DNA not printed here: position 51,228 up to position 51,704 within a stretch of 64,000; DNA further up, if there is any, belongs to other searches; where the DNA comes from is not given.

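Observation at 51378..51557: Unannotated 59-codon gene encoding a histone-fold protein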

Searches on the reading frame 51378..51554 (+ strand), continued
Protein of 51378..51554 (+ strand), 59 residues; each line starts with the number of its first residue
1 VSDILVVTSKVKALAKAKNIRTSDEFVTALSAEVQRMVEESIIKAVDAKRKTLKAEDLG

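Call 51: find_encoding_contigs(protein=P0049, flank=8000, max_places=1)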
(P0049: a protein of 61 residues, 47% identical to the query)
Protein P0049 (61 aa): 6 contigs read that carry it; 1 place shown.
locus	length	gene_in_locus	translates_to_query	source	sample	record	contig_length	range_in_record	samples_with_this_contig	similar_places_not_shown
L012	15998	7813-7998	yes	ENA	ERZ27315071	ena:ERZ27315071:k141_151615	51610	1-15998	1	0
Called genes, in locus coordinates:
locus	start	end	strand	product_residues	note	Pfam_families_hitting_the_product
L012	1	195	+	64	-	?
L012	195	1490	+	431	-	PF04492:Phage_rep_O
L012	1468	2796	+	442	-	PF00772:DnaB, PF13481:AAA_25, PF03796:DnaB_C, PF06745:ATPase, PF00004:AAA (faint)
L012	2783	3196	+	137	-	-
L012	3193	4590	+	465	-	PF20529:DUF6744, PF00990:GGDEF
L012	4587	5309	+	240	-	-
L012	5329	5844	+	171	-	PF07463:NUMOD4 (weak), PF13392:HNH_3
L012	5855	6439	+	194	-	PF04492:Phage_rep_O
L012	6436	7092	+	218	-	-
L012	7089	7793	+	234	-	-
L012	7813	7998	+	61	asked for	-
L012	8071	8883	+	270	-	PF02563:Poly_export (weak)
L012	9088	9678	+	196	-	-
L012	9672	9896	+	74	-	-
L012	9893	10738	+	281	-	PF00565:SNase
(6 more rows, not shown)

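Call 52: fold_search(model_id=the predicted structure, library=viral)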
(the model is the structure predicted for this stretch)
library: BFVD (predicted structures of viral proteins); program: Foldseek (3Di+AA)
matches with E <= 10: 98; with E <= 0.001: 0
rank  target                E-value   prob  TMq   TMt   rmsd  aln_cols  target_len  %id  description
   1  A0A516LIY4            4.4e-03  1.00  0.83  0.38   1.6        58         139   21  (no name in the UniProt tables at hand)
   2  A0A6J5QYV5            5.7e-03  1.00  0.82  0.77   1.8        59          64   32  Uncharacterized protein [uncultured Caudovirales phage]
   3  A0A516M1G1            2.8e-02  1.00  0.80  0.51   1.5        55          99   20  (no name in the UniProt tables at hand)
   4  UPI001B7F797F         3.6e-02  0.99  0.58  0.37   3.6        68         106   13  (no name look-up for this kind of identifier)
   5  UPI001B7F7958         7.9e-02  1.00  0.72  0.47   2.7        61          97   18  (no name look-up for this kind of identifier)
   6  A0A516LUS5            9.6e-02  1.00  0.72  0.67   2.2        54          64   15  (no name in the UniProt tables at hand)
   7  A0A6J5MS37            1.4e-01  0.96  0.61  0.43   3.1        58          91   29  Uncharacterized protein [uncultured Caudovirales phage]
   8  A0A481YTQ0            1.5e-01  0.95  0.56  0.14   3.2        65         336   18  Histone 2A-domain-containing protein [Marseillevirus LCMAC102]
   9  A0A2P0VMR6            2.1e-01  0.80  0.44  0.27   4.1        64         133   22  Putative TATA-box binding protein associated factor 12 superfamily protein [Tetraselmis virus 1]
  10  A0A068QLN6            2.3e-01  0.97  0.64  0.31   3.0        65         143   20  Histone H2A-like protein [Armadillidium vulgare iridescent virus]
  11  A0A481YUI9            2.3e-01  0.92  0.59  0.36   3.8        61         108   15  Histone-like protein [Marseillevirus LCMAC102]
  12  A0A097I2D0            3.8e-01  0.89  0.64  0.22   3.3        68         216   10  Histone doublet H4-H3 [Melbournevirus]
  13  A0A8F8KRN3            3.8e-01  0.84  0.52  0.33   3.6        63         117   22  Histone H4 [Clandestinovirus]
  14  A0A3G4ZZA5            5.3e-01  0.75  0.54  0.17   3.0        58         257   28  Uncharacterized protein [Gaeavirus sp.]
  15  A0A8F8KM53            6.5e-01  0.72  0.59  0.31   3.3        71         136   18  Histone H3 [Clandestinovirus]
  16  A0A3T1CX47            7.9e-01  0.90  0.67  0.46   2.7        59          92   15  Histone H4 [Acanthamoeba castellanii medusavirus J1]
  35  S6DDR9                3.8e+00  0.28  0.56  0.22   3.2        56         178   20  Histone H4-like [Invertebrate iridescent virus 22]
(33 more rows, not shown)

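Call 57: search_protein_families(library=pfam, proteins=[P0004, P0011, P0014, P0019, P0029, P0050, P0065, P0010], max_evalue=10)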
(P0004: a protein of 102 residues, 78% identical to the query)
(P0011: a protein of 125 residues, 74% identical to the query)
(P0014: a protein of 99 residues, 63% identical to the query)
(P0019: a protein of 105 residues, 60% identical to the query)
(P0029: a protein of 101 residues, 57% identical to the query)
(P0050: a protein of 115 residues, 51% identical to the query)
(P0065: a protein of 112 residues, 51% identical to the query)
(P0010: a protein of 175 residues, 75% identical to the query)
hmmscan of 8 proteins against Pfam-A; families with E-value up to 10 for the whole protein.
P0004 (102 aa): 3 families
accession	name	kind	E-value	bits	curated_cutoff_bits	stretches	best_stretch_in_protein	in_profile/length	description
PF00808.29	CBFD_NFYB_HMF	-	0.0053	17.4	21.4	1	77-101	37-61/65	Histone-like transcription factor (CBF/NF-Y) and archaeal histone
PF18759.7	Plavaka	-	0.067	12.8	26.3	1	17-65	234-286/325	Plavaka transposase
PF16060.10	DUF4802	-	0.12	13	27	1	20-36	23-39/64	Domain of unknown function (DUF4802)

P0011 (125 aa): 1 family
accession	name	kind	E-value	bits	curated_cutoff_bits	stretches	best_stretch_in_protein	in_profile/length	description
PF04432.18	FrhB_FdhB_C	-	0.072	13.4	23.3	1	20-83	77-135/150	Coenzyme F420 hydrogenase/dehydrogenase, beta subunit C terminus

P0014 (99 aa): 0 families

P0019 (105 aa): 2 families
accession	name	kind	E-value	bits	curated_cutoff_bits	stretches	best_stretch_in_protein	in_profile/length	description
PF15630.12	CENP-S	-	0.0019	19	28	1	50-102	10-66/76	CENP-S protein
PF00808.29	CBFD_NFYB_HMF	-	0.0022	18.6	21.4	1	71-103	30-62/65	Histone-like transcription factor (CBF/NF-Y) and archaeal histone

P0029 (101 aa): 1 family
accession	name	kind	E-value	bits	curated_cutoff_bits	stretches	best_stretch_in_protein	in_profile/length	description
PF00808.29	CBFD_NFYB_HMF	-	0.047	14.4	21.4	1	70-100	31-61/65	Histone-like transcription factor (CBF/NF-Y) and archaeal histone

P0050 (115 aa): 2 families
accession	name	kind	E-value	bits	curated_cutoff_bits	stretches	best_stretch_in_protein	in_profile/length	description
PF16060.10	DUF4802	-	0.047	14.3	27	1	29-55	23-51/64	Domain of unknown function (DUF4802)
PF00808.29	CBFD_NFYB_HMF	-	0.069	13.9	21.4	1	86-113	34-61/65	Histone-like transcription factor (CBF/NF-Y) and archaeal histone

P0065 (112 aa): 2 families
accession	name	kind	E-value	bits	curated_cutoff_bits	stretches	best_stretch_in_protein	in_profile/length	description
PF00808.29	CBFD_NFYB_HMF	-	0.054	14.2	21.4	1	82-110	33-61/65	Histone-like transcription factor (CBF/NF-Y) and archaeal histone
PF16060.10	DUF4802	-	0.31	11.7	27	1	27-42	24-39/64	Domain of unknown function (DUF4802)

P0010 (175 aa): 2 families
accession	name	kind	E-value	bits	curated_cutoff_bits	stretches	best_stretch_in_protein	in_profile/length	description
PF09336.16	Vps4_C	-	0.037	14.4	21.3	1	108-144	22-58/61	Vps4 C terminal oligomerisation domain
PF00808.29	CBFD_NFYB_HMF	-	0.083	13.6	21.4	1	149-174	36-61/65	Histone-like transcription factor (CBF/NF-Y) and archaeal histone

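Call 60: find_related_loci(query=A2, collection=genome_contigs, flank=3000)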
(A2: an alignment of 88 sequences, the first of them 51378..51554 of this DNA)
Query A2 (59 aa) in genome_contigs; peptide patterns used: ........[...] (x = any residue, [..] = any of these).
340 stretches matched a pattern; 281 encode a relative of the query (tblastn E <= 1e-3); the best 80 are kept; 80 distinct loci.
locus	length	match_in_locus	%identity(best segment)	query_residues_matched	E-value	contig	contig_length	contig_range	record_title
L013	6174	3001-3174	45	1-58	2e-9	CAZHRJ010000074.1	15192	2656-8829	MAG TPA_asm: uncultured bacterium isolate binchicken_co21_210 genome assembly, contig: NODE_2475_length_15192_cov_6.4897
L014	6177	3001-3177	47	1-58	5e-9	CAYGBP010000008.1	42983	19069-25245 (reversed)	MAG TPA_asm: uncultured Nitrospirota bacterium isolate ERP108616_co2_62 genome assembly, contig: NODE_979_length_42983_c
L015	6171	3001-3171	44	2-58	6e-9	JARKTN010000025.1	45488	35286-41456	MAG: Anaerohalosphaeraceae bacterium isolate Seed_metabat.19 k141_210447, whole genome shotgun sequence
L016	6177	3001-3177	49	1-58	6e-9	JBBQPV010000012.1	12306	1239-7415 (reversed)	MAG: Bdellovibrionia bacterium isolate Co_metawrap_1530 Cmw_1530_k141_7496178_length_12306_cov_6.0000, whole genome shot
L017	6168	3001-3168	43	3-58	1e-8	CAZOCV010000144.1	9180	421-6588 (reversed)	MAG TPA_asm: uncultured Pirellulales bacterium isolate SRP294416_co1_148 genome assembly, contig: NODE_17054_length_9180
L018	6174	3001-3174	45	1-58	2e-8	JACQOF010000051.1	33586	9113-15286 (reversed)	MAG: bacterium isolate NC_groundwater_1274_Ag_S-0.2um_61_68 S_p2_S4_coassembly_k141_1682169, whole genome shotgun sequen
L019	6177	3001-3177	47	1-58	1e-8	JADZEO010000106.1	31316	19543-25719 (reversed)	MAG: Bdellovibrionales bacterium isolate SJ826 c_000000938366, whole genome shotgun sequence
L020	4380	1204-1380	46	1-58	3e-8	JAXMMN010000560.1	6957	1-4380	MAG: Bdellovibrionales bacterium isolate NC_concoct.bin.29 k141_151800, whole genome shotgun sequence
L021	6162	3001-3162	48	1-53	3e-8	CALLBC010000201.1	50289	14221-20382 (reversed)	MAG: uncultured Bdellovibrionales bacterium isolate L4_Bin_Bin_62_1 genome assembly, contig: c_000001214434, whole genom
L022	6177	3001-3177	46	1-58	4e-8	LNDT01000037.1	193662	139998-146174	MAG: Bdellovibrionales bacterium Ga0074137 Ga0074137_132.1, whole genome shotgun sequence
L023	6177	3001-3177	46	1-58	4e-8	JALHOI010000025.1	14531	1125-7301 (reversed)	MAG: Bdellovibrionaceae bacterium isolate bin.126_sub c_000000016053, whole genome shotgun sequence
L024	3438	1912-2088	44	1-58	4e-8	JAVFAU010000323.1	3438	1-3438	MAG: Bdellovibrionales bacterium isolate BF4_99 NODE_111099_length_3438_cov_3.011175_Biofilm4, whole genome shotgun sequ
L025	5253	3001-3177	46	1-58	4e-8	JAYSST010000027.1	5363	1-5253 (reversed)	MAG: Bdellovibrionales bacterium isolate GFS_12268 GFS_12268_26, whole genome shotgun sequence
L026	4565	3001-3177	46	1-58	4e-8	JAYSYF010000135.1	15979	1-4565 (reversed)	MAG: Bdellovibrionales bacterium isolate GFS_13375 GFS_13375_134, whole genome shotgun sequence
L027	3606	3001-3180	43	1-59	6e-8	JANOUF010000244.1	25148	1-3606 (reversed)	MAG: Bdellovibrionales bacterium isolate VAR_39_metabat_189 VAR_39_k141_5930924, whole genome shotgun sequence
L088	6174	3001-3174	45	2-58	9e-7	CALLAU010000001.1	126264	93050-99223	MAG: uncultured Bdellovibrionales bacterium isolate L2_Bin_MAXBIN__129_1 genome assembly, contig: c_000003076279, whole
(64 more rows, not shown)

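Call 69: search_solved_structures(query=A2, max_evalue=0.001)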
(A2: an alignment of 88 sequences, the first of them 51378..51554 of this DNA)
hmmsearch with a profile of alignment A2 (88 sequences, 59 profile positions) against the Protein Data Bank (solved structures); distinct sequences matched with E-value up to 0.001: 12.
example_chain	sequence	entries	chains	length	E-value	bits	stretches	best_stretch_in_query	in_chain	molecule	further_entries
8fvx_A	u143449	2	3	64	1.2e-26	96.1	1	1-58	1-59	CBFD_NFYB_HMF domain-containing protein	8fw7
8cmp_A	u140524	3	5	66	1.4e-26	96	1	1-58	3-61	CBFD_NFYB_HMF domain-containing protein | Transcription factor CBF/NF-Y/archaeal histone domain-containing protein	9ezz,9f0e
9f2c_A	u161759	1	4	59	2.5e-15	59.9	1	1-56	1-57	hypothetical protein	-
9qt0_A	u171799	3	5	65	6.8e-15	58.5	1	3-58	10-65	DUF1931 domain-containing protein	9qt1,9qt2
8bdk_A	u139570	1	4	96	9e-09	38.9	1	11-58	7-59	DNA-binding protein HmvA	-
1f1e_A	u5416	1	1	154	7.2e-06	29.6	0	12-58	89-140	HISTONE FOLD PROTEIN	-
9qv5_A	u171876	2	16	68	3.7e-05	27.3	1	10-58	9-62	Archaeal histone A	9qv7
9qv6_A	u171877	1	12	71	4.3e-05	27.1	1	10-58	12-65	Archaeal histone A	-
1b67_A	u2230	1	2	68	6.2e-05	26.6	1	15-58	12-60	PROTEIN (HISTONE HMFA)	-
1hta_A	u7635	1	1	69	6.4e-05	26.5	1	21-58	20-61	HISTONE HMFA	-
1a7w_A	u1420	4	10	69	0.00019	25.1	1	21-58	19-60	HISTONE HMFB | PROTEIN (HISTONE HMFB) | HISTONE B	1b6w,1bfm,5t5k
1ku5_A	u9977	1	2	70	0.00028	24.5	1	14-58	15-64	HPhA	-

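Call 70: predict_structure(alignment_id=A5)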
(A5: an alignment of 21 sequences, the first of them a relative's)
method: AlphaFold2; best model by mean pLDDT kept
length: 102 residues; sequences in the alignment: 21
mean_pLDDT: 81.0   pTM: 0.41
mean pLDDT of the five models: 81.0, 80.7, 77.0, 76.5, 67.8
residues with pLDDT >= 90: 14; 70-90: 74; 50-70: 12; < 50: 2
segments of 3 or more residues with pLDDT < 50: none
pLDDT, mean of each block of 10 residues (from residue 1): 74 91 90 80 57 82 83 84 88 83 74
secondary structure, 60 per line:
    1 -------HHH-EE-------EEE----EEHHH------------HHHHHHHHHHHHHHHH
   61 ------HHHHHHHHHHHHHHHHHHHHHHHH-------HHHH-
elements in order: E21-23 H45-60 H67-90 H98-101
